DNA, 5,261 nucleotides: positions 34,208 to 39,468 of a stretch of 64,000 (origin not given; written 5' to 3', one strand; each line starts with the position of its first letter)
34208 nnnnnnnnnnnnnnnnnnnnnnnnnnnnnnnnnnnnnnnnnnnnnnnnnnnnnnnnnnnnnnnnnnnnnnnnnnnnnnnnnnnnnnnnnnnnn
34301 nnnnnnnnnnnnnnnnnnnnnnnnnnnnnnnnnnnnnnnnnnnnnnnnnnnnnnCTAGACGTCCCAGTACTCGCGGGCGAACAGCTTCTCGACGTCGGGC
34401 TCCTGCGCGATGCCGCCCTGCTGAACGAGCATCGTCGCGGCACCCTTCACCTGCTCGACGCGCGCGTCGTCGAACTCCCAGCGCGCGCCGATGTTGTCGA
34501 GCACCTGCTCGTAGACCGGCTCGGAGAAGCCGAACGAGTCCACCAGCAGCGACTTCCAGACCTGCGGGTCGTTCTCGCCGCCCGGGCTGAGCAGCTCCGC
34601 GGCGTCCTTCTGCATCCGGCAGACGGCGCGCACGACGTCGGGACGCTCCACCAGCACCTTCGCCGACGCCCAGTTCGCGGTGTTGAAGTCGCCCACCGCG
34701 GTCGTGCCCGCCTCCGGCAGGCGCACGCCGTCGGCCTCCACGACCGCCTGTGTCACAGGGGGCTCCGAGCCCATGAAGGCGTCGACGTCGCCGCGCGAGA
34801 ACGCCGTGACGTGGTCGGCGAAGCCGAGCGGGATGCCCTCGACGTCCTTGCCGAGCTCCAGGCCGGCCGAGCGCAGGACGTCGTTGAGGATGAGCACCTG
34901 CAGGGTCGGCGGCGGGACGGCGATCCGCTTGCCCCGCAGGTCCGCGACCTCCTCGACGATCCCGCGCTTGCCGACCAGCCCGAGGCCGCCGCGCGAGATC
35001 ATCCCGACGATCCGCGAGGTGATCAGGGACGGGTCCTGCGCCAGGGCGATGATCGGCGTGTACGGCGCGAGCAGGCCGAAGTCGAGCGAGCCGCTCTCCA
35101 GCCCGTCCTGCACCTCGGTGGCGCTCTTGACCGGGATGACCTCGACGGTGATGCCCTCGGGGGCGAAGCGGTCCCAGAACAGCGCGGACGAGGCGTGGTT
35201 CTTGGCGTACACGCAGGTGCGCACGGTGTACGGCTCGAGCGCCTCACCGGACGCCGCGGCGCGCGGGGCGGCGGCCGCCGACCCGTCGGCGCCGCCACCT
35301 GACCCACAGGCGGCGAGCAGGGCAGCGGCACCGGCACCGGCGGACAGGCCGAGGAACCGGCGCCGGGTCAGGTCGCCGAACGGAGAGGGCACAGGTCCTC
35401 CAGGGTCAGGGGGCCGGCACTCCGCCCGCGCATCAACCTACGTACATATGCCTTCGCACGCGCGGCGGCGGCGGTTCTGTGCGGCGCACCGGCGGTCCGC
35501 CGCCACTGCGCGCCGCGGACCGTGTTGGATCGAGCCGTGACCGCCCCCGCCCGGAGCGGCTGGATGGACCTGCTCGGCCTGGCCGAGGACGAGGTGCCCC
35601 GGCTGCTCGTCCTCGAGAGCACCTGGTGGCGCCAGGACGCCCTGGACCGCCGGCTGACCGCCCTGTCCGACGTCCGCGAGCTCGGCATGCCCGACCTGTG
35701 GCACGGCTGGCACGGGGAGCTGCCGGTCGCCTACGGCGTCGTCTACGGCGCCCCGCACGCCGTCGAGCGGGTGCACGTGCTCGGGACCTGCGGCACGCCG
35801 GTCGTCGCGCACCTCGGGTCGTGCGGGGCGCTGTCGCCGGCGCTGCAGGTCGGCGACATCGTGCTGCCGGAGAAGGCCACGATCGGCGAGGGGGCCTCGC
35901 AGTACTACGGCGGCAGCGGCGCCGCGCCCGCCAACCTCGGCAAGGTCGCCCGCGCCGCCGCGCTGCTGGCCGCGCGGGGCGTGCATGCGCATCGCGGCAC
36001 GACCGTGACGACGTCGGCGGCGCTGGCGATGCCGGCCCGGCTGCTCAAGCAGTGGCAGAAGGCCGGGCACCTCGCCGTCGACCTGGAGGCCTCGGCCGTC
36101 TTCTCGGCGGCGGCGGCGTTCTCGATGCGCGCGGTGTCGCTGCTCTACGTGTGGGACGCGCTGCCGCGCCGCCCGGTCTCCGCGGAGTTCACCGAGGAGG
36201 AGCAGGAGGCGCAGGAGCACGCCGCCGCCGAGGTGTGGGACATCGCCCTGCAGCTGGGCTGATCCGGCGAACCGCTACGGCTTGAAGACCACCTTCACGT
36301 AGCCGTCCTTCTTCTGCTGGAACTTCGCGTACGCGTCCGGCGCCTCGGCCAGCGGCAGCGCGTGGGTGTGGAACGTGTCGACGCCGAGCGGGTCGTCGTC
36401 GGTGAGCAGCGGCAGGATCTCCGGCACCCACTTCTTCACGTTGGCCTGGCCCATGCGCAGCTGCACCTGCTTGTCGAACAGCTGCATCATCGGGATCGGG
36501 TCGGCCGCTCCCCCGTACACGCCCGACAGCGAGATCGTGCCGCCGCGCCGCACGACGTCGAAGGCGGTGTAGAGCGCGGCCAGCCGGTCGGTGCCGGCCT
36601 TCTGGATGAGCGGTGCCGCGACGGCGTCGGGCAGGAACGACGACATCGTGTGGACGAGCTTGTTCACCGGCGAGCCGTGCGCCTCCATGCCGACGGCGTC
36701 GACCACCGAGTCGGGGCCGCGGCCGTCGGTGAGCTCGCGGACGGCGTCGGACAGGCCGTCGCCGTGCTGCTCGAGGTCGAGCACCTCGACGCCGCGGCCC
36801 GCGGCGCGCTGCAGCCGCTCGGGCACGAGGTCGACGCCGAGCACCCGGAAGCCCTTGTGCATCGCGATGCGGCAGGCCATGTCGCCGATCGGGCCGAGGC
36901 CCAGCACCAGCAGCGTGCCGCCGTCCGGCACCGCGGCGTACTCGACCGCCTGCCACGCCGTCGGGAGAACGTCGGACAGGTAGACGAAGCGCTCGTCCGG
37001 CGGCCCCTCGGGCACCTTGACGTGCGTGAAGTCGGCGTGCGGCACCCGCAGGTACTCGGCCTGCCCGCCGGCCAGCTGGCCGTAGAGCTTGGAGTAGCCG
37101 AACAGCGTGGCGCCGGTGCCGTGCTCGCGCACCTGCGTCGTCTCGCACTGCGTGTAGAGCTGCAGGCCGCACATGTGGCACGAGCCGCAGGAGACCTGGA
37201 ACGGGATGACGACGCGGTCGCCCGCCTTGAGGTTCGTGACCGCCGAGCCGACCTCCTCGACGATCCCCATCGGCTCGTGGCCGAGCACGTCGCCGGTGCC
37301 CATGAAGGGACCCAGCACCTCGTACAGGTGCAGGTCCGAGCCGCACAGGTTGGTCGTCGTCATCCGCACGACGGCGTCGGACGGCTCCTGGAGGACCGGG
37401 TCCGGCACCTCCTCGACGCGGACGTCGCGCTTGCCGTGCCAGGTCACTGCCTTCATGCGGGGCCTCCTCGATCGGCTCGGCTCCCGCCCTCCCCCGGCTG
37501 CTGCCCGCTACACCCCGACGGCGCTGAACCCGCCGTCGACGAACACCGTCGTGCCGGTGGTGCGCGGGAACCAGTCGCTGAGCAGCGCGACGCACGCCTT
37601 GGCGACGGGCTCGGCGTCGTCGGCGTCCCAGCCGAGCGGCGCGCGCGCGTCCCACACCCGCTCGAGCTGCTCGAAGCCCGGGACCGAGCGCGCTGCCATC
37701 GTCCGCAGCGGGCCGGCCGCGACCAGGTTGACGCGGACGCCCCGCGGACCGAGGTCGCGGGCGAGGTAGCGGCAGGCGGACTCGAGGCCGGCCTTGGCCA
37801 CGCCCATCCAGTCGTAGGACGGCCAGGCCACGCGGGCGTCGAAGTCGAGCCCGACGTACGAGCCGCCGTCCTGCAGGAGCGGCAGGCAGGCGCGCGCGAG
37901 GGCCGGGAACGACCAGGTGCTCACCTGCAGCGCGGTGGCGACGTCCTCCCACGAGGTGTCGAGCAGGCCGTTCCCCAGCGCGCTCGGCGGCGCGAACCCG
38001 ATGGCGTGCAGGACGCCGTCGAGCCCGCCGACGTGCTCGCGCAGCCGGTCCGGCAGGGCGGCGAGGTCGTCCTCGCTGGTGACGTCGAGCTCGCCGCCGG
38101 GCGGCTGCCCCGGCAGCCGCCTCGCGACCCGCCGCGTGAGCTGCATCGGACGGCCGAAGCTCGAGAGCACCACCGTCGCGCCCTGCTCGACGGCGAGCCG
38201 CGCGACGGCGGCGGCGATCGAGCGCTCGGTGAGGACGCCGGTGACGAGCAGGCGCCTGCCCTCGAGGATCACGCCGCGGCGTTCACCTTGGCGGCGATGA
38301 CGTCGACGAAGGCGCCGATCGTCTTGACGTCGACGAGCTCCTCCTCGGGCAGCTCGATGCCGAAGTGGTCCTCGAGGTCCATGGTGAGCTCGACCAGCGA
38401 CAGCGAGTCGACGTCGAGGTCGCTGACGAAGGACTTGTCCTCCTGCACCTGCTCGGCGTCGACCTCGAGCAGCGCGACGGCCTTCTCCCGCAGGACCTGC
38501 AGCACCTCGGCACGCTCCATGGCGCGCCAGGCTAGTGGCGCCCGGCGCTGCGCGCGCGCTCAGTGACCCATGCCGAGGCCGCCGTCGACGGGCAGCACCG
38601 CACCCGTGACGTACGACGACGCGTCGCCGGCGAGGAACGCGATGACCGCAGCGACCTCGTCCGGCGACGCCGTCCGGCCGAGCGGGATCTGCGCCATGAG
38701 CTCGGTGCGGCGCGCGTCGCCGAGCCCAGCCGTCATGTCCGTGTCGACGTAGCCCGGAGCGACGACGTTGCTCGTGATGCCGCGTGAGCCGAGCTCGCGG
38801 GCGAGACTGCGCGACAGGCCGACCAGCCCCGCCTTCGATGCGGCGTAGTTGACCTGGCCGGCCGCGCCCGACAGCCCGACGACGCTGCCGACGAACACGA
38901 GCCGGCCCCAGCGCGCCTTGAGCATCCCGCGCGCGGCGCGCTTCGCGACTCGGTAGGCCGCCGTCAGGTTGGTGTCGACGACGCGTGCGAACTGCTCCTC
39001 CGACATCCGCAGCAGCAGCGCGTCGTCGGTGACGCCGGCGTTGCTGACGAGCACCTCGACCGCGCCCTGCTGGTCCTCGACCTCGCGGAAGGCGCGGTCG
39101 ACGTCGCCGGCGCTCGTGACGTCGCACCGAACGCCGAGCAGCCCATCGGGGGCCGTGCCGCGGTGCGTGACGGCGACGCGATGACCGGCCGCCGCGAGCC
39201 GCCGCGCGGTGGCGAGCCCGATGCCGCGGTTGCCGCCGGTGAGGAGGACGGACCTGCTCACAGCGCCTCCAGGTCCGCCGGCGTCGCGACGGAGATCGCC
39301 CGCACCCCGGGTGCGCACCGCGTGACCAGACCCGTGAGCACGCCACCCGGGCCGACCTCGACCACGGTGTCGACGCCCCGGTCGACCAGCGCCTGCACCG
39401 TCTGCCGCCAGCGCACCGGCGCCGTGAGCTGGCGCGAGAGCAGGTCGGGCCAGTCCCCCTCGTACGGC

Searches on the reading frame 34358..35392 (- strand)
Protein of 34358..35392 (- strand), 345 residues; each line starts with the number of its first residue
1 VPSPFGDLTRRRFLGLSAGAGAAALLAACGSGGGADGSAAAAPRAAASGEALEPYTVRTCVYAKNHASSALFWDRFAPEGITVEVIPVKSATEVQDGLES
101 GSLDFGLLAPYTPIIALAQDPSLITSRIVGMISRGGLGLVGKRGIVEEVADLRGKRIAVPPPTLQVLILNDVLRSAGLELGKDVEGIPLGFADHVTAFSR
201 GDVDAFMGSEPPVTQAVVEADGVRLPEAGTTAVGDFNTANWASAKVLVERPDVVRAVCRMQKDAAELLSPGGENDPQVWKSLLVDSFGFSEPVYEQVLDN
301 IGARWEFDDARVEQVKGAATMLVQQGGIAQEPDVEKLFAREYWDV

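Call 53: search_protein_families(library=pfam, proteins=[window:34358-35392:-], max_evalue=0.001)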
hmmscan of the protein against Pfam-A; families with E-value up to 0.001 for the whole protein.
window:34358-35392:- (345 aa): 3 families
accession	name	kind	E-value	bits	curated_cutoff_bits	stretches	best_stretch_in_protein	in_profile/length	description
PF13379.11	NMT1_2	-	8.2e-13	49.2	24.7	1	76-271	30-240/252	NMT1-like family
PF09084.16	NMT1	-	1.5e-11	45.1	20.5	1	76-266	16-207/216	NMT1/THI5 like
PF12974.12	Phosphonate-bd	-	1.4e-08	34.9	27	1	80-209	28-163/242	ABC transporter, phosphonate, periplasmic substrate-binding protein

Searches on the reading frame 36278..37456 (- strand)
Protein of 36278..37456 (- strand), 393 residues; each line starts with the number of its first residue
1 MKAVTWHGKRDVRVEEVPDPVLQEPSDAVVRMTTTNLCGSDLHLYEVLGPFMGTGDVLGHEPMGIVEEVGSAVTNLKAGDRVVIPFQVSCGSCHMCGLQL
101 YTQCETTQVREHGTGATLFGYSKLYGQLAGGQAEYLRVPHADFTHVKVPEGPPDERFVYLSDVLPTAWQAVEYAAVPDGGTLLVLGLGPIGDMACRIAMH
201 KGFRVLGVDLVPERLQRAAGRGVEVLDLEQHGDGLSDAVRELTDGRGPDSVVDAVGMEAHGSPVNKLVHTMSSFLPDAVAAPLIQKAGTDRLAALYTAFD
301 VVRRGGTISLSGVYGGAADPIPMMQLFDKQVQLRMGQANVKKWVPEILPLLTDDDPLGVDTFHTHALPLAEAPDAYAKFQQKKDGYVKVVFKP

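Call 18: search_protein_families(library=pfam, proteins=[window:36278-37456:-], max_evalue=0.001)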
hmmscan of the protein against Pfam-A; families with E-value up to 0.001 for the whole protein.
window:36278-37456:- (393 aa): 2 families
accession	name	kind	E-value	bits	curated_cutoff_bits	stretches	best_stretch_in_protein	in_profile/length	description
PF08240.17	ADH_N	-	1.9e-21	76.7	23.5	1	25-145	2-101/104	Alcohol dehydrogenase GroES-like domain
PF00107.32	ADH_zinc_N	-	2.7e-14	53.6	31.8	1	189-258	1-69/129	Zinc-binding dehydrogenase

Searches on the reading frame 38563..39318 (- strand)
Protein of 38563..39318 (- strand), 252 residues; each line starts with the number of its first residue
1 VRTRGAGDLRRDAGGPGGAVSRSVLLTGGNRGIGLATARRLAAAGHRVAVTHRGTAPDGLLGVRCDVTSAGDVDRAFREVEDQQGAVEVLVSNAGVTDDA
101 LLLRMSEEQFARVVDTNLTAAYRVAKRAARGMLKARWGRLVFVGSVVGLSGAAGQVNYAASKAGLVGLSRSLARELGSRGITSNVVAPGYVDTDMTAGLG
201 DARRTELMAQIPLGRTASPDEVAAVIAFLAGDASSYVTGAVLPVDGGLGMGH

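Call 18: search_protein_families(library=pfam, proteins=[window:38563-39318:-], max_evalue=0.001)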
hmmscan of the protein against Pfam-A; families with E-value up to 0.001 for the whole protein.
window:38563-39318:- (252 aa): 4 families
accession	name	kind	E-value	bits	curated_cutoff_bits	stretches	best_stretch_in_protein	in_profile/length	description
PF13561.12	adh_short_C2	-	2.8e-57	194.4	27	1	30-248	5-235/236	Enoyl-(Acyl carrier protein) reductase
PF00106.31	adh_short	-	1.5e-47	162.1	26.6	1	24-201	3-192/195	short chain dehydrogenase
PF08659.16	KR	-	1.3e-15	58.3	22.6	1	63-173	58-164/180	KR domain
PF01370.27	Epimerase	-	1.6e-05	24.9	20.9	1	24-148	1-120/240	NAD dependent epimerase/dehydratase family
